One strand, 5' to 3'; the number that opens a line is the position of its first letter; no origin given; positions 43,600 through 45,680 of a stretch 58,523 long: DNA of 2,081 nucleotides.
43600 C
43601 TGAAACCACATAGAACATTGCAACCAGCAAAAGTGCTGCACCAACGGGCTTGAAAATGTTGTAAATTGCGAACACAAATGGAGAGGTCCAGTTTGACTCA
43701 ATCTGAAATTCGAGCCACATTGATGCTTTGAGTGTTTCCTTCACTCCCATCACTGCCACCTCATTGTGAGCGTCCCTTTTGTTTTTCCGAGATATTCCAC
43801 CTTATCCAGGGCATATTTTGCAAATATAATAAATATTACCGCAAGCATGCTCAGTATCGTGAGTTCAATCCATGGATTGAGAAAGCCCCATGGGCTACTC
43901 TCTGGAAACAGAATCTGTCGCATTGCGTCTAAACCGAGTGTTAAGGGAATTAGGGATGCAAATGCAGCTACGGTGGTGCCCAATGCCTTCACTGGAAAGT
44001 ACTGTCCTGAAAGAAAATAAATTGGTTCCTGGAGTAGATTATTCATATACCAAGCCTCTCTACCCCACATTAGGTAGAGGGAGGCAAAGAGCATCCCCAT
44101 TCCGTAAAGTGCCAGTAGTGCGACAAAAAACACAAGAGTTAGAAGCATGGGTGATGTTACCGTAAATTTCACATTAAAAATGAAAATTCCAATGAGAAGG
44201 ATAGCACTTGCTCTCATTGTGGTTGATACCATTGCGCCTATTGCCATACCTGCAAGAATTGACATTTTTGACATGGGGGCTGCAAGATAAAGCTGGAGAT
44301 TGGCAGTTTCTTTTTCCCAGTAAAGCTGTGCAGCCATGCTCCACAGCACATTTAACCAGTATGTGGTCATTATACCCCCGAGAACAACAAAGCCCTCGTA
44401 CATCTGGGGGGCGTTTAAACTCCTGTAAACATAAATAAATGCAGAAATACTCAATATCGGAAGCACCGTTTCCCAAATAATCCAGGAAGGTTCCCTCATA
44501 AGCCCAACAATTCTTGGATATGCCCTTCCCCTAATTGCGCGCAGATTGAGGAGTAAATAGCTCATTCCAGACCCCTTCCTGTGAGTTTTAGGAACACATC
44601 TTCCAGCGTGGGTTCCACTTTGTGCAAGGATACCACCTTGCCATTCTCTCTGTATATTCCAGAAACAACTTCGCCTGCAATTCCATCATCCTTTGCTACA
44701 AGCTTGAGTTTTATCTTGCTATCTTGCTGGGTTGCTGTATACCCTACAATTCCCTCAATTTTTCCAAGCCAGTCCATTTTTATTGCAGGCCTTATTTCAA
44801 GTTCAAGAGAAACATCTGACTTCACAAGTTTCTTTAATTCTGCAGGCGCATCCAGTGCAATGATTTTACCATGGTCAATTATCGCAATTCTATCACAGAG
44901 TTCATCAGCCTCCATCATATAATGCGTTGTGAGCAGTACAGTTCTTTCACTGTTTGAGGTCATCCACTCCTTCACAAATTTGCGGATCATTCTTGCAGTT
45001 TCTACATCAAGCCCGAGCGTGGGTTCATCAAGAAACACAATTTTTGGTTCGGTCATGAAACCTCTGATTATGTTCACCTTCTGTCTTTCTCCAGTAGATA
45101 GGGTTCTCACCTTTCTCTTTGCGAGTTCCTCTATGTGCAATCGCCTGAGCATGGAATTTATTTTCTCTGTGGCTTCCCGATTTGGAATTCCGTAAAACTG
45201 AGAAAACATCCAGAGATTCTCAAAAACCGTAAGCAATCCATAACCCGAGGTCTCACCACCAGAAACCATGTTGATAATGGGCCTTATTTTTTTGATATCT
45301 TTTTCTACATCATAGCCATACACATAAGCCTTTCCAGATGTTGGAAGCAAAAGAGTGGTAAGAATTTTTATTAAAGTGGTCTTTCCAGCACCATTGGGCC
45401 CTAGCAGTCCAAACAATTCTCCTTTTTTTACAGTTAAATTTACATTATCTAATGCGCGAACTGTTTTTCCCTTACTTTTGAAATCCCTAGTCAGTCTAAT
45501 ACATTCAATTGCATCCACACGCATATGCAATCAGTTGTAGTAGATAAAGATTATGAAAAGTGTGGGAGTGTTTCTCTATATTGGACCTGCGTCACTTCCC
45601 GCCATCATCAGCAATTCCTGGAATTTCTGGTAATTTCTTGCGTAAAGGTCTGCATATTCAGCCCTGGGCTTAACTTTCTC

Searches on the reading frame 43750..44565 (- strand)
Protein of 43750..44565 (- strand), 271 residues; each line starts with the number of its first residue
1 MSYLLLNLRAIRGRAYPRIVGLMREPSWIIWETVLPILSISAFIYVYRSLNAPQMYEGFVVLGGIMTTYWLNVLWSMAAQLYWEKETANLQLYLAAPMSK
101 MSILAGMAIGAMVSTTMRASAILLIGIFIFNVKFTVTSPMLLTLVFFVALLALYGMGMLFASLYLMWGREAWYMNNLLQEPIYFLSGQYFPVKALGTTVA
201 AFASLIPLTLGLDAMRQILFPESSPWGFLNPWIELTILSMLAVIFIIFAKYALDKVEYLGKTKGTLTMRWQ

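Call 11: search_protein_families(library=pfam, proteins=[window:43750-44565:-], max_evalue=0.001)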
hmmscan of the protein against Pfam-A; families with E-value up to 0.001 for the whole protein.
window:43750-44565:- (271 aa): 2 families
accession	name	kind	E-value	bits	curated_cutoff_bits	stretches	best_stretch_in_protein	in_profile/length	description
PF01061.29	ABC2_membrane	-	8.8e-09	35.6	26.9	1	23-220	15-211/211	ABC-2 type transporter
PF12679.13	ABC2_membrane_2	-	0.00084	19.1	27.2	1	84-163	93-170/283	ABC-2 family transporter protein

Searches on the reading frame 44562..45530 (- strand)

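Call 11: search_protein_families(library=pfam, proteins=[window:44562-45530:-], max_evalue=0.001)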
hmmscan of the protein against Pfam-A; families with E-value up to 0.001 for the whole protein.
window:44562-45530:- (322 aa): 6 families
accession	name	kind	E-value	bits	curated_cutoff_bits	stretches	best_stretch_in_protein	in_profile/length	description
PF00005.33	ABC_tran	-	4.3e-31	108.8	25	1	27-171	1-136/137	ABC transporter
PF13304.12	AAA_21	-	6.7e-13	49.8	27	2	129-203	223-298/304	AAA domain, putative AbiEii toxin, Type IV TA system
PF13732.12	DrrA1-3_C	-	1.6e-06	29.2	27.4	1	230-316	4-80/81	ATP-binding protein DrrA1-3-like, C-terminal domain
PF13555.12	AAA_29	-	0.00015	21.9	27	1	31-65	16-50/61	P-loop containing region of AAA domain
PF13476.12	AAA_23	-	0.00041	21.5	27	0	24-61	7-43/201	AAA domain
PF13175.12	AAA_15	-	0.00089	19.4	32.1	0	26-63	13-49/374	AAA ATPase domain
